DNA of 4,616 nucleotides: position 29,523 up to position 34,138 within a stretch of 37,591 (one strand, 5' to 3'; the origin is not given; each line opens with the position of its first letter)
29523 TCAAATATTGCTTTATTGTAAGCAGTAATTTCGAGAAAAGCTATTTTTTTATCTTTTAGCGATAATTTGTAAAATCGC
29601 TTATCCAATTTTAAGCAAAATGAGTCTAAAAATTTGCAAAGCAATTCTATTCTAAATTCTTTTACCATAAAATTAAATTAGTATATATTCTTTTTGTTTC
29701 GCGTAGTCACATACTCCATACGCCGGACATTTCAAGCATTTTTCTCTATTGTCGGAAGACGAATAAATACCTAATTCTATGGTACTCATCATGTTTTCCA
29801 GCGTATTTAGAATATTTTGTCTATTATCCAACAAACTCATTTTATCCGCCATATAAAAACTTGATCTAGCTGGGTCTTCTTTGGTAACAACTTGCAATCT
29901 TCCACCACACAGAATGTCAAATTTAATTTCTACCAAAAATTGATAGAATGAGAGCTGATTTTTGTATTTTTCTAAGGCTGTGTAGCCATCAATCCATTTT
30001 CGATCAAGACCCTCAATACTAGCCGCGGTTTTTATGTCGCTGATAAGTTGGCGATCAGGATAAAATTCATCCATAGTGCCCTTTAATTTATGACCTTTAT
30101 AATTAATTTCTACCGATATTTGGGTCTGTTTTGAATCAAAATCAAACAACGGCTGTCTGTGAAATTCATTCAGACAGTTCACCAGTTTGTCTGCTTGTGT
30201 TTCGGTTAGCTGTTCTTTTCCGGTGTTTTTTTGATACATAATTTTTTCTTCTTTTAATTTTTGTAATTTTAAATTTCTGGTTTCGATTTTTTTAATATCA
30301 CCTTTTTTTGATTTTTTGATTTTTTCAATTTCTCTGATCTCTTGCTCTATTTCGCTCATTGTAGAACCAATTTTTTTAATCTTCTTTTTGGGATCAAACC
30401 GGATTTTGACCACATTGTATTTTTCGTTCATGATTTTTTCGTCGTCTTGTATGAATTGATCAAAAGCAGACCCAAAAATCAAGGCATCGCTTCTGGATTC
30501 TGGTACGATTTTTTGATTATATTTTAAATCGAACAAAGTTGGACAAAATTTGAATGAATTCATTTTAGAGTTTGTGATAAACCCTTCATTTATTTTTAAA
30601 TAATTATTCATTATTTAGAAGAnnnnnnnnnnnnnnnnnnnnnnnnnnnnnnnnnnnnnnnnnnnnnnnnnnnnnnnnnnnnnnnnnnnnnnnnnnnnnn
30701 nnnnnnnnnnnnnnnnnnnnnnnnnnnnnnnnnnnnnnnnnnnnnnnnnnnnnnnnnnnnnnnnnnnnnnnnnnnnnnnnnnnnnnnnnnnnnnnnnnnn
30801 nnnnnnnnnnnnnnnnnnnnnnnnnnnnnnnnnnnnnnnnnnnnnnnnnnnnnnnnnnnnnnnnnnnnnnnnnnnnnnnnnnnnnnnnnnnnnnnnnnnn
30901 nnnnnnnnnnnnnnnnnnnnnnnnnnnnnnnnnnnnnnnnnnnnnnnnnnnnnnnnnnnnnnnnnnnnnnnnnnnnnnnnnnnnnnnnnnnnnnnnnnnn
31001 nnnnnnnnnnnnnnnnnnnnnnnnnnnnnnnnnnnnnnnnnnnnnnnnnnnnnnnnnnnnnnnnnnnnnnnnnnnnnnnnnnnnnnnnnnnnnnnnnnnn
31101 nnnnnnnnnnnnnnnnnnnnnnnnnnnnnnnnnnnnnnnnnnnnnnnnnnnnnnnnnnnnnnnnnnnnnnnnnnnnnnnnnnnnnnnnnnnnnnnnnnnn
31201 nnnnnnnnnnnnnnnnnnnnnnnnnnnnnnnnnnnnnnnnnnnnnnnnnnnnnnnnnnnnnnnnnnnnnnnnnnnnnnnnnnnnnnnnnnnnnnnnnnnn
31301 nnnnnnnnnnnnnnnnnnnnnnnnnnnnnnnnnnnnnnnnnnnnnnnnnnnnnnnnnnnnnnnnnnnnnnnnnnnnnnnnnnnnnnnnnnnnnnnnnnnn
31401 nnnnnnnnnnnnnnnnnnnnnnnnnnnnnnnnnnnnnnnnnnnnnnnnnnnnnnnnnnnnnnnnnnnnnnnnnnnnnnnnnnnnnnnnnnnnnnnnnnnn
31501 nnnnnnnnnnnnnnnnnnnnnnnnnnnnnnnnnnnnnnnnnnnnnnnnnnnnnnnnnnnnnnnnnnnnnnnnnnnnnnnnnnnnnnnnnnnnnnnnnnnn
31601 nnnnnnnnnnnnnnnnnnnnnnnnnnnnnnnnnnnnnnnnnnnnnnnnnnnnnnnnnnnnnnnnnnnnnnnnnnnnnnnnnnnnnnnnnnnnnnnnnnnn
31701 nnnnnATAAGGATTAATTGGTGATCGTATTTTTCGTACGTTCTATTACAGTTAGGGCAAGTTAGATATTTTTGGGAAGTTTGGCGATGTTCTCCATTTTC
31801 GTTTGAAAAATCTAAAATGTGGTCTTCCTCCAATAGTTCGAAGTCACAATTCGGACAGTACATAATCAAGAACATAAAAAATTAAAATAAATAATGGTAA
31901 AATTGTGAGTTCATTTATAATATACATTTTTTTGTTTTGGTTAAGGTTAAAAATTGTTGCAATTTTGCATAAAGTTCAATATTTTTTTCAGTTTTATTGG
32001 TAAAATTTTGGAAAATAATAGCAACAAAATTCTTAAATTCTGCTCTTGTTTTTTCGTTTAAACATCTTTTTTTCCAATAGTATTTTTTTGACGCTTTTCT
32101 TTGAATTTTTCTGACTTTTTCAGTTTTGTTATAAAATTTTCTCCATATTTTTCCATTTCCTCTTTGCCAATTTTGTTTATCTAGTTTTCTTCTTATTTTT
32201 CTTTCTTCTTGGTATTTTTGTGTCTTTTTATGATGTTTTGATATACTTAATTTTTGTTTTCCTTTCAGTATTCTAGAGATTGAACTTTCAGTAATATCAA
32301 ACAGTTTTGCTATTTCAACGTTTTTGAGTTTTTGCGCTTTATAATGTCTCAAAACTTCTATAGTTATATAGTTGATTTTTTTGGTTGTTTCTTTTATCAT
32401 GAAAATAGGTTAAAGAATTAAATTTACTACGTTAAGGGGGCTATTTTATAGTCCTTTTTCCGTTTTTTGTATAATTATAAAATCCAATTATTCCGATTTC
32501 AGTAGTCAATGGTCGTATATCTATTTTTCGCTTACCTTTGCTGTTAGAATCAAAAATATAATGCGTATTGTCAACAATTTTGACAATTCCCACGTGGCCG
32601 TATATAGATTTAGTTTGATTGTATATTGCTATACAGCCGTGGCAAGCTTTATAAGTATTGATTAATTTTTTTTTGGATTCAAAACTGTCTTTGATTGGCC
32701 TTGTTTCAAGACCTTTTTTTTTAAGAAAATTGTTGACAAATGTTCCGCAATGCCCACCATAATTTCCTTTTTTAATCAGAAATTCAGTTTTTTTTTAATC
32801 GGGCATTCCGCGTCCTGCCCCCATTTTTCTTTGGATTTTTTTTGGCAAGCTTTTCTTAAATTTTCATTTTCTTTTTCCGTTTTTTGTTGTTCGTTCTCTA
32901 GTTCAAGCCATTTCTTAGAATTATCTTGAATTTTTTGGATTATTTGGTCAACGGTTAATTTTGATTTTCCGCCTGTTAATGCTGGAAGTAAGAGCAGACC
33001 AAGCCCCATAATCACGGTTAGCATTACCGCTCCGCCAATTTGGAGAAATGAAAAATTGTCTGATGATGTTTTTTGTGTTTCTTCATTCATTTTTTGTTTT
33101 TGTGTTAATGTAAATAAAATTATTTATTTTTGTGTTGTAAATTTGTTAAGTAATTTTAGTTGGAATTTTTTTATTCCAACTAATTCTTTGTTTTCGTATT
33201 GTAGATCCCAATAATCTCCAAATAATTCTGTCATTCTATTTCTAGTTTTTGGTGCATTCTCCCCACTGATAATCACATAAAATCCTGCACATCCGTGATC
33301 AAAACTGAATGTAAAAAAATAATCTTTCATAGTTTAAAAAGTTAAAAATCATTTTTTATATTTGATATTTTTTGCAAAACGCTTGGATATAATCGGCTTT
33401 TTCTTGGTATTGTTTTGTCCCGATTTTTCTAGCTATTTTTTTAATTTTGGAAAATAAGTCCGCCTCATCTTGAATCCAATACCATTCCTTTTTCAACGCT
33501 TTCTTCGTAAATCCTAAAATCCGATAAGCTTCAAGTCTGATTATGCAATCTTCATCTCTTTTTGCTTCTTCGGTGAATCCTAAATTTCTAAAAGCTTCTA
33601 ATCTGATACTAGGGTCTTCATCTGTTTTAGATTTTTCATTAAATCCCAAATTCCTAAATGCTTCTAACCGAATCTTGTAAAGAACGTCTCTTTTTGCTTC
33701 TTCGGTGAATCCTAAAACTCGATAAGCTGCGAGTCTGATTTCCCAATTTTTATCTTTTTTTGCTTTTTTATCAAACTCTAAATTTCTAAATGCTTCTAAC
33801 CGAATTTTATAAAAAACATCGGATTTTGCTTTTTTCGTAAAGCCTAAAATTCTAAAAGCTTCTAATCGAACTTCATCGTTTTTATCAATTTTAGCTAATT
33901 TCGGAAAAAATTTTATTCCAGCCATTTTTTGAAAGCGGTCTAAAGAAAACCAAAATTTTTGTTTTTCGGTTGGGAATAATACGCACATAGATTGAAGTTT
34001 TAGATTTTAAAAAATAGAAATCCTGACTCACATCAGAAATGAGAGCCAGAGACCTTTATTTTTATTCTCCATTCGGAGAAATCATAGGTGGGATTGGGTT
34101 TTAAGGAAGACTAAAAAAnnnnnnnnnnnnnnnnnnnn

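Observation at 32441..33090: Start-less CHAP hydrolase domain reachable only by a -1 shift on an A9 run from a membrane-anchor ORF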

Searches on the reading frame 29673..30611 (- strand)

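Call 16: search_protein_families(library=pfam, proteins=[window:29673-30611:-], max_evalue=0.01)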
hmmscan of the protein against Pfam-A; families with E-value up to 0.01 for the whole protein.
window:29673-30611:- (312 aa): 2 families
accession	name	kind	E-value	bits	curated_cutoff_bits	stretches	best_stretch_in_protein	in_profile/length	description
PF12684.13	DUF3799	-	1.1e-13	51.9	26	1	15-279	3-216/233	PDDEXK-like domain of unknown function (DUF3799)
PF12705.13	PDDEXK_1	-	1.2e-07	32.4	22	1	15-302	5-247/247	PD-(D/E)XK nuclease superfamily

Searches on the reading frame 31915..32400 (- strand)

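Call 16: search_protein_families(library=pfam, proteins=[window:31915-32400:-], max_evalue=0.01)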
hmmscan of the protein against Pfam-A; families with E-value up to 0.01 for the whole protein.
window:31915-32400:- (161 aa): 4 families
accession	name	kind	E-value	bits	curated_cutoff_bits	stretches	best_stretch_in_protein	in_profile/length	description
PF13744.12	HTH_37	-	0.0017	18.6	27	1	16-50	23-57/80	Helix-turn-helix domain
PF13384.12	HTH_23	-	0.0017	18.6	24.6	1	15-46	9-39/50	Homeodomain-like domain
PF01381.28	HTH_3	-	0.0023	18.4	23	1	21-54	6-39/55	Helix-turn-helix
PF13518.12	HTH_28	-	0.0079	16.7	25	0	14-46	3-34/52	Helix-turn-helix domain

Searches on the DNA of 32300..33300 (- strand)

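Call 9: search_dna_similar(query=window:32300-33300:-, collection=phages, mode=distant)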
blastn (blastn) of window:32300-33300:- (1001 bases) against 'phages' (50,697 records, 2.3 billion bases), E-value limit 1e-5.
No match.

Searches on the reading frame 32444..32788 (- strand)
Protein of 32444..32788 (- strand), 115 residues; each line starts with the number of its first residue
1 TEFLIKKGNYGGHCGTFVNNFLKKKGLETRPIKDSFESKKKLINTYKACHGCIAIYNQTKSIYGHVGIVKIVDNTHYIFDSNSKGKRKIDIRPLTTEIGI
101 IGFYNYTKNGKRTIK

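Call 79: search_protein_families(library=phrogs, proteins=[window:32444-32788:-], max_evalue=0.1)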
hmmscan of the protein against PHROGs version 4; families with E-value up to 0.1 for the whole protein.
seq(115 aa): 0 families

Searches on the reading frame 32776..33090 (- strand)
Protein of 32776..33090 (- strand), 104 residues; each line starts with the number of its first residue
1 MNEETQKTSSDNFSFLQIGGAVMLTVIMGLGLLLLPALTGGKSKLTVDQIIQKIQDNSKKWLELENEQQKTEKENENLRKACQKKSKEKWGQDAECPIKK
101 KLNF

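Call 6: search_protein_families(library=pfam, proteins=[window:32776-33090:-], max_evalue=1)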
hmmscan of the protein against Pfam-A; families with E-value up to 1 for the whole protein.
window:32776-33090:- (104 aa): 6 families
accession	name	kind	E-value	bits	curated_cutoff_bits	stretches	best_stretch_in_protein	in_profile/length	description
PF04977.20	DivIC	-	0.0053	17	28.9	1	30-80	2-52/80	Septum formation initiator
PF15661.10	CF222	-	0.049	13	27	1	44-89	385-430/648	C6orf222, uncharacterised family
PF04791.21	LMBR1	-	0.097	11.9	31.9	1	16-89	167-235/510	LMBR1-like membrane protein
PF21106.3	YtxK_like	-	0.17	12.7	24.3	1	37-83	25-74/81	YtxK N-terminal helical domain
PF12009.13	Telomerase_RBD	-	0.18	12.4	25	1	42-82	41-81/133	Telomerase ribonucleoprotein complex - RNA binding domain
PF14260.11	zf-C4pol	-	0.25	12.1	28.9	1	56-96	19-59/70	C4-type zinc-finger of DNA polymerase delta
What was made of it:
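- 32821..32952 (-): Long single helix (coiled-coil-like), residues 47-90. It is followed by the conserved C...WG....CP motif with two invariant Cys (C82, C96). The weak sub-threshold DivIC hit (call 6) reflects only this TM-plus-helix shape.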

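Call 7: search_protein_families(library=phrogs, proteins=[window:32776-33090:-], max_evalue=1)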
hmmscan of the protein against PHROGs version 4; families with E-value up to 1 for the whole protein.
window:32776-33090:- (104 aa): 7 families
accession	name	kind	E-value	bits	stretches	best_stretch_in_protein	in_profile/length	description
phrog_6631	-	unknown function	0.0017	18.9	1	47-92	48-93/251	-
phrog_1009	-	unknown function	0.0031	18.5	1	22-90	16-86/103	-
phrog_12154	-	DNA, RNA and nucleotide metabolism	0.0039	18.5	1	41-88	47-94/98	DNA helicase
phrog_6366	-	DNA, RNA and nucleotide metabolism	0.084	13.5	1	44-81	3-40/190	polarity suppression Psu-like by overcoming Rho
phrog_656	-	moron, auxiliary metabolic gene and host takeover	0.14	13.7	1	44-97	16-68/98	abc2 anti-RecBCD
phrog_8224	-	unknown function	0.15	13.4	1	38-75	26-63/91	-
phrog_3899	-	unknown function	0.48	11.7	1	10-57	4-51/107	-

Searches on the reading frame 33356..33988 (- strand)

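Call 16: search_protein_families(library=pfam, proteins=[window:33356-33988:-], max_evalue=0.01)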
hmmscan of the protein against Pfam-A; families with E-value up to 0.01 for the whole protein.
window:33356-33988:- (210 aa): 2 families
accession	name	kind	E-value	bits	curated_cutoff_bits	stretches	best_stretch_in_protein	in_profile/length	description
PF13646.12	HEAT_2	-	7.8e-07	29.7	27.7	0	33-98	10-61/88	HEAT repeats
PF02985.28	HEAT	-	1.5e-06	28.3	23.5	0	78-93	10-25/31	HEAT repeat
